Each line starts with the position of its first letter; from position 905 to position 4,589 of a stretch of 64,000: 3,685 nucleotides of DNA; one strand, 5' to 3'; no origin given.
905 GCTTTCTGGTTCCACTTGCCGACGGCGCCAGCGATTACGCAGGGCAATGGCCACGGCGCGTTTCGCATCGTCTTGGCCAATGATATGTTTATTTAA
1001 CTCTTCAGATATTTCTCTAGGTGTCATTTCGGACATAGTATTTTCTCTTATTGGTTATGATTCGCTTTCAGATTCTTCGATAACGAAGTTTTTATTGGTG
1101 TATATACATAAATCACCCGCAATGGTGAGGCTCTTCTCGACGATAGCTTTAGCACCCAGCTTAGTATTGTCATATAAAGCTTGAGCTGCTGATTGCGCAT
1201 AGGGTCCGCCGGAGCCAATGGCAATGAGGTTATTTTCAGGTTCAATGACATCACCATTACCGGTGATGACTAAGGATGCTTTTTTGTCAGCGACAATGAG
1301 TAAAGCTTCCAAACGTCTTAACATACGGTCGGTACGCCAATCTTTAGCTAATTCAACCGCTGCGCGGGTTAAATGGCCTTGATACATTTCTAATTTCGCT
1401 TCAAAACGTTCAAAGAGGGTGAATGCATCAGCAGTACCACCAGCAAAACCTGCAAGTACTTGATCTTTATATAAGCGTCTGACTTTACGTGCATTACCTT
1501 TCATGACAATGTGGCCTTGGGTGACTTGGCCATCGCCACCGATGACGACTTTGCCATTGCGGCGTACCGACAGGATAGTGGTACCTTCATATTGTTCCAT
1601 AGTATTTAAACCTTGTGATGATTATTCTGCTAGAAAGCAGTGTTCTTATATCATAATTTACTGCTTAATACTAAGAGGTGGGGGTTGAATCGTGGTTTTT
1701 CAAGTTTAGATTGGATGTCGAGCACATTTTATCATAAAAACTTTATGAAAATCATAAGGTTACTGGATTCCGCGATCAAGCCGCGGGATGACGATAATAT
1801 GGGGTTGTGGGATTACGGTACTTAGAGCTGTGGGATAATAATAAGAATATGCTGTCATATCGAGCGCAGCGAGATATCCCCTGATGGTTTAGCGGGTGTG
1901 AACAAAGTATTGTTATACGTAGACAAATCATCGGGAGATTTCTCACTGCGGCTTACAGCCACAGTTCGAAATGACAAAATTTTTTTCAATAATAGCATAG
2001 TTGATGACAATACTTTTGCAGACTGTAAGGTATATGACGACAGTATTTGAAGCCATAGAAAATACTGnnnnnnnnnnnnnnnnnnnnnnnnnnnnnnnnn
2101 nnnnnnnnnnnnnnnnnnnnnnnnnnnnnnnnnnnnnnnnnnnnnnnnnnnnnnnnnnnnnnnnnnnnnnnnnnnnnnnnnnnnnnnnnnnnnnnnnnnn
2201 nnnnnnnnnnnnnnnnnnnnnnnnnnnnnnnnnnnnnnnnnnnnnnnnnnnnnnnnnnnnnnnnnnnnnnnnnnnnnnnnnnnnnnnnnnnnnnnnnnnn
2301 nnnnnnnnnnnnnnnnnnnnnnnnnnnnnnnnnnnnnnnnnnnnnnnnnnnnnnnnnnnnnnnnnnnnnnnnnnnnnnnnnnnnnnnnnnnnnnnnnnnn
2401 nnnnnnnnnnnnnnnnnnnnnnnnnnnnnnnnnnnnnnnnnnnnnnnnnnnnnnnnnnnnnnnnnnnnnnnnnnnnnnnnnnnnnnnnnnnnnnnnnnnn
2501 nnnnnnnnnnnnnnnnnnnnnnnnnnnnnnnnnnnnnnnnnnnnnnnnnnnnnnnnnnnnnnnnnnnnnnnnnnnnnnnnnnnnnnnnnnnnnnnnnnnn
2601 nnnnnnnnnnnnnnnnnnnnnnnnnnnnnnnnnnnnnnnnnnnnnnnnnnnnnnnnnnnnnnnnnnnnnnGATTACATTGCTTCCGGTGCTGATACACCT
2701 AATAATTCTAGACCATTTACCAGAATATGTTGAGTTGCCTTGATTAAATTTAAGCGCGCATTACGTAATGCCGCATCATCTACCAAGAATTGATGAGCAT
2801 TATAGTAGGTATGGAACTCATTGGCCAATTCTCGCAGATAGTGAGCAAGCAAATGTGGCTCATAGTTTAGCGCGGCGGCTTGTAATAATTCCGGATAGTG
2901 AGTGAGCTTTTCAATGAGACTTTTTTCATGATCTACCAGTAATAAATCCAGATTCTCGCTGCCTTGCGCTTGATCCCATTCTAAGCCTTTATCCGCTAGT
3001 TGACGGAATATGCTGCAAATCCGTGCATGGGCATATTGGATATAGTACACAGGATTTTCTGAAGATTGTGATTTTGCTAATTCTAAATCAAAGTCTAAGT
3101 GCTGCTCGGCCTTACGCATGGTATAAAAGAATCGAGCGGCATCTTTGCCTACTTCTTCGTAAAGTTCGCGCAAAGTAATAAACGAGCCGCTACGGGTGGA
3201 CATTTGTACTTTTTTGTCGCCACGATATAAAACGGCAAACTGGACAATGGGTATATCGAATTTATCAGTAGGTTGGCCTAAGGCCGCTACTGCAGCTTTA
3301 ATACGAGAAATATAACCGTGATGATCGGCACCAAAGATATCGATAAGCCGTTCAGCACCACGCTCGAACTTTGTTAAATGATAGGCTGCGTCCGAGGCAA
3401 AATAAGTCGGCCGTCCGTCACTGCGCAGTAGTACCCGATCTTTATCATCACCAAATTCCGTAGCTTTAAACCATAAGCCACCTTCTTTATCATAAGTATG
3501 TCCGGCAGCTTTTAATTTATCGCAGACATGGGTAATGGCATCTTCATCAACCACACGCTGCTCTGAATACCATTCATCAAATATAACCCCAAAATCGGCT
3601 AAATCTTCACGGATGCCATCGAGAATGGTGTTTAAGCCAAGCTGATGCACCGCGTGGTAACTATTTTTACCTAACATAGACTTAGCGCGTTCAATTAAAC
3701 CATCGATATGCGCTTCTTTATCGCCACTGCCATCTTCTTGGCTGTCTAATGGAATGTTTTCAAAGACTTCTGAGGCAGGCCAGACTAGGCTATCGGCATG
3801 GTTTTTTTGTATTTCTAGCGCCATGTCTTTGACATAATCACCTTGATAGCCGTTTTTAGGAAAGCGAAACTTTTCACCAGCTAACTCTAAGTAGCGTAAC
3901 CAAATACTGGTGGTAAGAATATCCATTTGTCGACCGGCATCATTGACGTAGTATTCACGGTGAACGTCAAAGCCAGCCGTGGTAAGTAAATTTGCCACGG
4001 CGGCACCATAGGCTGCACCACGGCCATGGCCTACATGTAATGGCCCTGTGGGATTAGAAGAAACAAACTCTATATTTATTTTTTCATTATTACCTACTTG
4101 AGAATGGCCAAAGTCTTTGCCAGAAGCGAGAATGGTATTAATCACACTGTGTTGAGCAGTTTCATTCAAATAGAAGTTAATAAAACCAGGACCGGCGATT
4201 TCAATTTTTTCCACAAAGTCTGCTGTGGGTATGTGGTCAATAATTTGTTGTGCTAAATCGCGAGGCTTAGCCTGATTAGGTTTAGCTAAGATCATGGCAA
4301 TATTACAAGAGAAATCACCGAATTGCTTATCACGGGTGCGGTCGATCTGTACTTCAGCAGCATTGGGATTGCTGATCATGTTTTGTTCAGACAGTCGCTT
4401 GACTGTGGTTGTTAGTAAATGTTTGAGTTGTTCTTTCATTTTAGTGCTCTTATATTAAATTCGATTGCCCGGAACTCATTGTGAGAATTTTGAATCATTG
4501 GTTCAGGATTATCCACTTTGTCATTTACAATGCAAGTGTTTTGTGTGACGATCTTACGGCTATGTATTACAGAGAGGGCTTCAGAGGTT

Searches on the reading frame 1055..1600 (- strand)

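Call 12: search_protein_families(library=ncbifam, proteins=[window:1055-1600:-], max_evalue=0.00001)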
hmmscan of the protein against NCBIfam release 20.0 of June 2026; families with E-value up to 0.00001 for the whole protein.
window:1055-1600:- (181 aa): 4 families
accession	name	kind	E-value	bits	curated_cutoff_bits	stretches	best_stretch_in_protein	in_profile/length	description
NF003964.0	PRK05456.1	equivalog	1.1e-91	305.4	137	1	2-176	3-177/179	ATP-dependent protease subunit HslV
TIGR03692.1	ATP_dep_HslV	equivalog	3e-86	287.4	157.75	1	7-176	1-170/171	HslVU peptidase proteolytic subunit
TIGR03690.1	20S_bact_beta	equivalog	5.8e-09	36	191.9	1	5-147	4-158/222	proteasome subunit beta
TIGR03634.1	arc_protsome_B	equivalog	1.1e-08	34.9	224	1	6-145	1-146/185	archaeal proteasome endopeptidase complex subunit beta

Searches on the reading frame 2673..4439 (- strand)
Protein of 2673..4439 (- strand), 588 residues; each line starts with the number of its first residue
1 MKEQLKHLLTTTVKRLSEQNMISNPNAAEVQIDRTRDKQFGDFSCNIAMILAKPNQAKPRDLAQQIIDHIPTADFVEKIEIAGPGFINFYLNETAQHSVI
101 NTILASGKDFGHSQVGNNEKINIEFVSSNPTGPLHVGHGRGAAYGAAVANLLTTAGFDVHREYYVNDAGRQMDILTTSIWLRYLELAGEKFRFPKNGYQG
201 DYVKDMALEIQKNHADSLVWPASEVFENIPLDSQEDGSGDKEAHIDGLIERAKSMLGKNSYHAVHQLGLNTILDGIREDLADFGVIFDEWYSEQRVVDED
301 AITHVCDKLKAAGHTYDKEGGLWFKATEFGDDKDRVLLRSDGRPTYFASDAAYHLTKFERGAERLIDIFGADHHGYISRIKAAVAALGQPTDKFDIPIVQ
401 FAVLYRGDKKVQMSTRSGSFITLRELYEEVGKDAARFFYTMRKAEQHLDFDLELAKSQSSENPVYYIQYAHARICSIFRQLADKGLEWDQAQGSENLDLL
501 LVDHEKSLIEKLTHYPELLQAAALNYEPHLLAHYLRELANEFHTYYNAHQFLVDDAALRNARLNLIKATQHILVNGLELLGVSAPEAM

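Call 12: search_protein_families(library=ncbifam, proteins=[window:2673-4439:-], max_evalue=0.00001)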
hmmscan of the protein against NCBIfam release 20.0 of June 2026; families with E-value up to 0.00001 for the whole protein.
window:2673-4439:- (588 aa): 4 families
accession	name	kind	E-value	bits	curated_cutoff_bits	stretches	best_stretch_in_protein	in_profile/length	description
TIGR00456.1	argS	equivalog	2.5e-138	461.9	261.65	1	6-588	6-569/569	arginine--tRNA ligase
NF002447.0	PRK01611.3-4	equivalog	2.7e-64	217.7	460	2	425-588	447-613/613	arginine--tRNA ligase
NF002446.0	PRK01611.3-3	equivalog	6.4e-63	213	399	3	18-179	18-175/636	arginine--tRNA ligase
NF045898.1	ArgS_rel_codon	equivalog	1e-45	156.6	340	2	426-587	171-326/327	ArgS-related anticodon-binding protein NrtL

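Call 14: find_encoding_contigs(protein=window:2673-4439:-, flank=10000, max_places=4)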
Protein window:2673-4439:- (588 aa): no gene with exactly this product is on record in the collection.

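Call 19: find_related_loci(query=window:2673-4439:-, collection=genome_contigs, flank=10000)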
Query window:2673-4439:- (588 aa) in genome_contigs; peptide patterns used: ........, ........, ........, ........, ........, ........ (x = any residue, [..] = any of these).
599 stretches matched a pattern (row limit reached: there are more); 482 encode a relative of the query (tblastn E <= 1e-3); the best 80 are kept; 80 distinct loci.
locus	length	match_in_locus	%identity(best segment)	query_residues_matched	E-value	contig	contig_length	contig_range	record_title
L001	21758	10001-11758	60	1-588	0e+0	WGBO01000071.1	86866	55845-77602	MAG: Gammaproteobacteria bacterium isolate S144_26 k151_93446, whole genome shotgun sequence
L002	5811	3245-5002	60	1-588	0e+0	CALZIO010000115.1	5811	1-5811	MAG: uncultured Chromatiaceae bacterium isolate FCS_M_Gamma_047.1 genome assembly, contig: NODE_658_length_5811_cov_14.8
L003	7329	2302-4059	60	1-588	0e+0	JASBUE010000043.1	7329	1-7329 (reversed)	MAG: Candidatus Tenderia sp. isolate BWSM_60 k141_1272926, whole genome shotgun sequence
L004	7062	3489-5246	60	1-588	0e+0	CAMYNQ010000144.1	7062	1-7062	MAG: uncultured Chromatiaceae bacterium isolate FO_M_Gamma_043.1 genome assembly, contig: NODE_11086_length_7062_cov_7.9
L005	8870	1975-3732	59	1-588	0e+0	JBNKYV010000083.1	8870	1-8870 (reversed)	MAG: Gammaproteobacteria bacterium isolate D1D2.bin.13.orig k141_1813817, whole genome shotgun sequence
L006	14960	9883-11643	60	1-588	0e+0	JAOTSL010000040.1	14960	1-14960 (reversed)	MAG: Gammaproteobacteria bacterium isolate 13_Jan_SF_Bin23 13_Jan_SF_Bin23_scaffold_536_c1, whole genome shotgun sequenc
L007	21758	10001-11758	60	1-588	0e+0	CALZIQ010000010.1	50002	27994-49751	MAG: uncultured Chromatiaceae bacterium isolate FO_M_Gamma_048.3 genome assembly, contig: NODE_23_length_50002_cov_3.684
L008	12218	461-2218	59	1-588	0e+0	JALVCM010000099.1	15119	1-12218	MAG: Thiohalobacter sp. isolate 134-614_metabat1_scaf2bin.038 134-614_scaffold_1731_c1, whole genome shotgun sequence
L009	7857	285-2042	59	1-588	0e+0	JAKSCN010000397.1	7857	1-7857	MAG: Chromatiales bacterium isolate MAG.291 k141_7298210, whole genome shotgun sequence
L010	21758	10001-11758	60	1-588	0e+0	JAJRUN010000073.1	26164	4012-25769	MAG: Gammaproteobacteria bacterium isolate Dive96_bin10.188 k141_2997597, whole genome shotgun sequence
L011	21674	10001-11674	61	29-588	0e+0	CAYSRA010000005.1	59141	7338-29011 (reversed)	MAG TPA_asm: uncultured Thiohalobacter sp. isolate binchicken_co64_45 genome assembly, contig: NODE_254_length_59141_cov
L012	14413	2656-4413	59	1-588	0e+0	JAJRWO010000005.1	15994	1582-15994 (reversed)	MAG: Gammaproteobacteria bacterium isolate Dive96_bin2.238 k141_45446, whole genome shotgun sequence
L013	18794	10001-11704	60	19-588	0e+0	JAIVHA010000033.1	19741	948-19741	MAG: Lysobacteraceae bacterium isolate MAG27 MTG27_5894, whole genome shotgun sequence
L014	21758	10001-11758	59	1-588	0e+0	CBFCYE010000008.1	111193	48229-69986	MAG TPA_asm: uncultured Gammaproteobacteria bacterium isolate SRR26215679_binner12_Refined_162 genome assembly, contig:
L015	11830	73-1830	58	1-588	0e+0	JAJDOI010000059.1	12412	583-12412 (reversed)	MAG: Thiogranum sp. isolate MASpbin.12 k141_1612272, whole genome shotgun sequence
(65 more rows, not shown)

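Call 37: find_homologous_proteins(query=window:2673-4439:-, max_evalue=1e-50)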
Query window:2673-4439:- (588 aa): 8000 proteins with E <= 1e-50 among 8000 candidates; the best 120 are listed.
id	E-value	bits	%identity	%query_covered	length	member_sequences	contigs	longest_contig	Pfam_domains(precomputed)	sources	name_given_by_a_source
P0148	0.0e+0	1342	100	100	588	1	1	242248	PF05746.22,PF00750.26,PF03485.22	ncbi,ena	-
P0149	9.2e-259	878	64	100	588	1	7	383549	PF05746.22,PF00750.26,PF03485.22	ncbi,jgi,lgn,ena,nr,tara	ncbi:MAG: arginine--tRNA ligase [Legionellales bacterium]|nr:arginine--tRNA ligase [Legionellales ba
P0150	1.2e-255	868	63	100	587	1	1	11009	PF05746.22,PF00750.26,PF03485.22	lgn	-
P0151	1.1e-253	861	64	100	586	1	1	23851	PF05746.22,PF00750.26,PF03485.22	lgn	-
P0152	1.0e-251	855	63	100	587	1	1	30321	PF05746.22,PF00750.26,PF03485.22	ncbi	-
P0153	1.5e-251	854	63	100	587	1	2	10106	PF05746.22,PF00750.26,PF03485.22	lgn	-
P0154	1.3e-246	838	61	100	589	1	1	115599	PF09334.18,PF05746.22,PF00750.26,PF03485.22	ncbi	-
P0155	4.2e-246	836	61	100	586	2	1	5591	PF09334.18,PF05746.22,PF00750.26,PF03485.22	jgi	-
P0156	3.4e-245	833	63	96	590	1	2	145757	PF05746.22,PF00750.26,PF03485.22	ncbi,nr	ncbi:MAG: arginine--tRNA ligase [Chromatiales bacterium]|nr:arginine--tRNA ligase [Gammaproteobacter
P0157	2.4e-244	830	60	100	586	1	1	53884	PF09334.18,PF05746.22,PF00750.26,PF03485.22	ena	-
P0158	2.6e-244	830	61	100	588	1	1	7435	PF05746.22,PF00750.26,PF03485.22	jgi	-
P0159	2.7e-244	830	62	100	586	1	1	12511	PF05746.22,PF00750.26,PF03485.22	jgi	-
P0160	2.7e-244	830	61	100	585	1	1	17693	PF05746.22,PF00750.26,PF03485.22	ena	-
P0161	3.0e-244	830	60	100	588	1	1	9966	PF05746.22,PF00750.26,PF03485.22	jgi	-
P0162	3.3e-244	830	64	95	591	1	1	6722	PF05746.22,PF00750.26,PF03485.22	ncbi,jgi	jgi:arginyl-tRNA synthetase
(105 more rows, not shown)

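Call 38: find_encoding_contigs(protein=P0148, flank=10000, max_places=3)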
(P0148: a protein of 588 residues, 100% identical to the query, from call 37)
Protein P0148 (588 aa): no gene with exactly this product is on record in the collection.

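Call 39: list_cluster_members(proteins=[P0148, P0149, P0150, P0151, P0152])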
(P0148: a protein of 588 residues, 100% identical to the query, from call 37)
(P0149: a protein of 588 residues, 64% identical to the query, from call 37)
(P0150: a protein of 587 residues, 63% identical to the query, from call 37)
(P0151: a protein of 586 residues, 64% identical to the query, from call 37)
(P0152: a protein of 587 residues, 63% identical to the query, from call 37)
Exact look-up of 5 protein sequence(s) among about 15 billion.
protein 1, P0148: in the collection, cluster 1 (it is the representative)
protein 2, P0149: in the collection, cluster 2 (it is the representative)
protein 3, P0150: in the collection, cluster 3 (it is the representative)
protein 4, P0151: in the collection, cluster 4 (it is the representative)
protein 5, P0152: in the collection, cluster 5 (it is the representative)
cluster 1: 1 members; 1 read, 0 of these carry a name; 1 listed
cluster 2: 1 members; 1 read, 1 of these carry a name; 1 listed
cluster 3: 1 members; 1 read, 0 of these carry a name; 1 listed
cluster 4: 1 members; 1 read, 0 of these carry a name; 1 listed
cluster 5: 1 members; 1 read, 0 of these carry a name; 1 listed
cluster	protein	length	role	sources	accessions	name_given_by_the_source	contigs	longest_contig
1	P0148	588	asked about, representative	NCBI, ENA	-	-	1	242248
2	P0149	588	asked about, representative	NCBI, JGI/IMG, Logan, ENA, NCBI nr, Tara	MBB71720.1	MAG: arginine--tRNA ligase [Legionellales bacterium] | arginine--tRNA ligase [Legionellales bacterium] | strand:+ start:32862 stop:34628 length:1767 start_codon:yes stop_codon:yes ...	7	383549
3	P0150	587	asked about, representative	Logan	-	-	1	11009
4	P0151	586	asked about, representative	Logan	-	-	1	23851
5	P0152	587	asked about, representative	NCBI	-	-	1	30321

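Call 40: find_encoding_contigs(protein=P0149, flank=10000, max_places=2)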
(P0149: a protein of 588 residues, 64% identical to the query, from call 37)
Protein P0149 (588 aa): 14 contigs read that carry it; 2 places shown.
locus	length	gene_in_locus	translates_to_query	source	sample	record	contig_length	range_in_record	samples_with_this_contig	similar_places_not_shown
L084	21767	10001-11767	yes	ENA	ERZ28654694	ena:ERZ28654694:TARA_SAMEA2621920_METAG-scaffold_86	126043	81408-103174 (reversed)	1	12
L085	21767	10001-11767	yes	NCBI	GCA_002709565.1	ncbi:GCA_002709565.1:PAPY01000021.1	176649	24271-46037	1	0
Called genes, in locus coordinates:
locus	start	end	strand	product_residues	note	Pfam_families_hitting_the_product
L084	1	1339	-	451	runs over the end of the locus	PF07992:Pyr_redox_2, PF13738:Pyr_redox_3, PF00070:Pyr_redox, PF02852:Pyr_redox_dim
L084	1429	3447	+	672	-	PF19310:TOP_N, PF01432:Peptidase_M3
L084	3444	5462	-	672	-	PF03169:OPT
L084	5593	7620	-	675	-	PF03169:OPT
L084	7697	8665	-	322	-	PF01699:Na_Ca_ex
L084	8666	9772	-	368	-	PF01637:ATPase_2, PF13173:AAA_14 (faint)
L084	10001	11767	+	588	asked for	PF03485:Arg_tRNA_synt_N, PF00750:tRNA-synt_1d, PF05746:DALR_1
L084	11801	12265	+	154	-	PF05036:SPOR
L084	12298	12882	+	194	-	PF00227:Proteasome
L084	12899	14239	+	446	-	PF00493:MCM (weak), PF00004:AAA (weak), PF07728:AAA_5 (weak), PF13401:AAA_22 (faint), PF07724:AAA_2, PF00004:AAA (weak)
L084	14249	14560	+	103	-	PF06155:GBBH-like_N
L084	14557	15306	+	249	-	PF01209:Ubie_methyltran, PF13489:Methyltransf_23, PF13847:Methyltransf_31, PF08241:Methyltransf_11, PF08242:Methyltransf_12, PF13649:Methyltransf_25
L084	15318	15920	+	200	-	PF02036:SCP2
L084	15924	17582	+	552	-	PF03109:ABC1, PF27536:UbiB_helical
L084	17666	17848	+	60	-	PF02416:TatA_B_E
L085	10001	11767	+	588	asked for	PF03485:Arg_tRNA_synt_N, PF00750:tRNA-synt_1d, PF05746:DALR_1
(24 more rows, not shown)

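Call 50: find_encoding_contigs(protein=P0152, flank=10000, max_places=1)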
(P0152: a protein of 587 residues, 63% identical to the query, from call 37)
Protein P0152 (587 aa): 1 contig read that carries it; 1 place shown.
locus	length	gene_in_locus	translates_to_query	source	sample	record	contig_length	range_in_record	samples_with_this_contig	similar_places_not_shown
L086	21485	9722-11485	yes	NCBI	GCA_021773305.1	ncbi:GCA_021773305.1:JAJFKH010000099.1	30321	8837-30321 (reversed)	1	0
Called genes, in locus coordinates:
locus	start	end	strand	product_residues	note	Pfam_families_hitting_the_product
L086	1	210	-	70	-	?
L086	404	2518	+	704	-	-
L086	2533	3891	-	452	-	PF07992:Pyr_redox_2, PF12831:FAD_oxidored (faint), PF13738:Pyr_redox_3, PF00070:Pyr_redox, PF02852:Pyr_redox_dim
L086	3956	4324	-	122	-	-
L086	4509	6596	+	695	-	PF19310:TOP_N, PF01432:Peptidase_M3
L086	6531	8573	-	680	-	PF03169:OPT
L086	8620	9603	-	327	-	PF01699:Na_Ca_ex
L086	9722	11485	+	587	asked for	PF03485:Arg_tRNA_synt_N, PF00750:tRNA-synt_1d, PF05746:DALR_1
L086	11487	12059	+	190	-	PF05036:SPOR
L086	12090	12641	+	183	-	PF00227:Proteasome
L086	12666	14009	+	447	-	PF13191:AAA_16 (faint), PF00004:AAA (weak), PF07728:AAA_5 (faint), PF13401:AAA_22 (faint), PF00004:AAA (weak), PF07724:AAA_2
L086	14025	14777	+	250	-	PF01209:Ubie_methyltran, PF13489:Methyltransf_23, PF01135:PCMT (faint), PF13847:Methyltransf_31, PF08241:Methyltransf_11, PF08242:Methyltransf_12, PF13649:Methyltransf_25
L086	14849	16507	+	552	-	-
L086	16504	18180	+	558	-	-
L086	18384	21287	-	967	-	-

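Call 51: find_encoding_contigs(protein=P0151, flank=10000, max_places=1)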
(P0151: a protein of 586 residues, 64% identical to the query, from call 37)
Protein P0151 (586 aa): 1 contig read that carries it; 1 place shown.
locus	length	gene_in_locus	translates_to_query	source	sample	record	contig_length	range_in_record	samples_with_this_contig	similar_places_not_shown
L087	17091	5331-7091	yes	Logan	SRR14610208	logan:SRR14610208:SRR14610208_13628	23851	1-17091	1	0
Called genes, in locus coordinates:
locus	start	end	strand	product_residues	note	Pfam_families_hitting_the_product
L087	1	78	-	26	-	?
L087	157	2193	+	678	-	PF19310:TOP_N, PF01432:Peptidase_M3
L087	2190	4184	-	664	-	PF03169:OPT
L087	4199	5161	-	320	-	PF01699:Na_Ca_ex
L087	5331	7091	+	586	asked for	PF03485:Arg_tRNA_synt_N, PF00750:tRNA-synt_1d, PF05746:DALR_1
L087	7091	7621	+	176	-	PF05036:SPOR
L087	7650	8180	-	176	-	PF13302:Acetyltransf_3, PF13420:Acetyltransf_4 (weak), PF00583:Acetyltransf_1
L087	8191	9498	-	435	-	PF07690:MFS_1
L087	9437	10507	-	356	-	PF00899:ThiF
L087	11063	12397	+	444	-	PF00023:Ank (faint), PF13637:Ank_4 (faint), PF12796:Ank_2 (weak)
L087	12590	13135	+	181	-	PF00227:Proteasome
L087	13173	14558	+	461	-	PF00004:AAA, PF07728:AAA_5 (weak), PF07724:AAA_2, PF00004:AAA (weak)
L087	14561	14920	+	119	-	PF06155:GBBH-like_N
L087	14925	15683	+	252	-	PF01209:Ubie_methyltran, PF01135:PCMT (weak), PF13489:Methyltransf_23, PF13847:Methyltransf_31, PF08241:Methyltransf_11, PF08242:Methyltransf_12, PF13649:Methyltransf_25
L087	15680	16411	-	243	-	PF00970:FAD_binding_6, PF00175:NAD_binding_1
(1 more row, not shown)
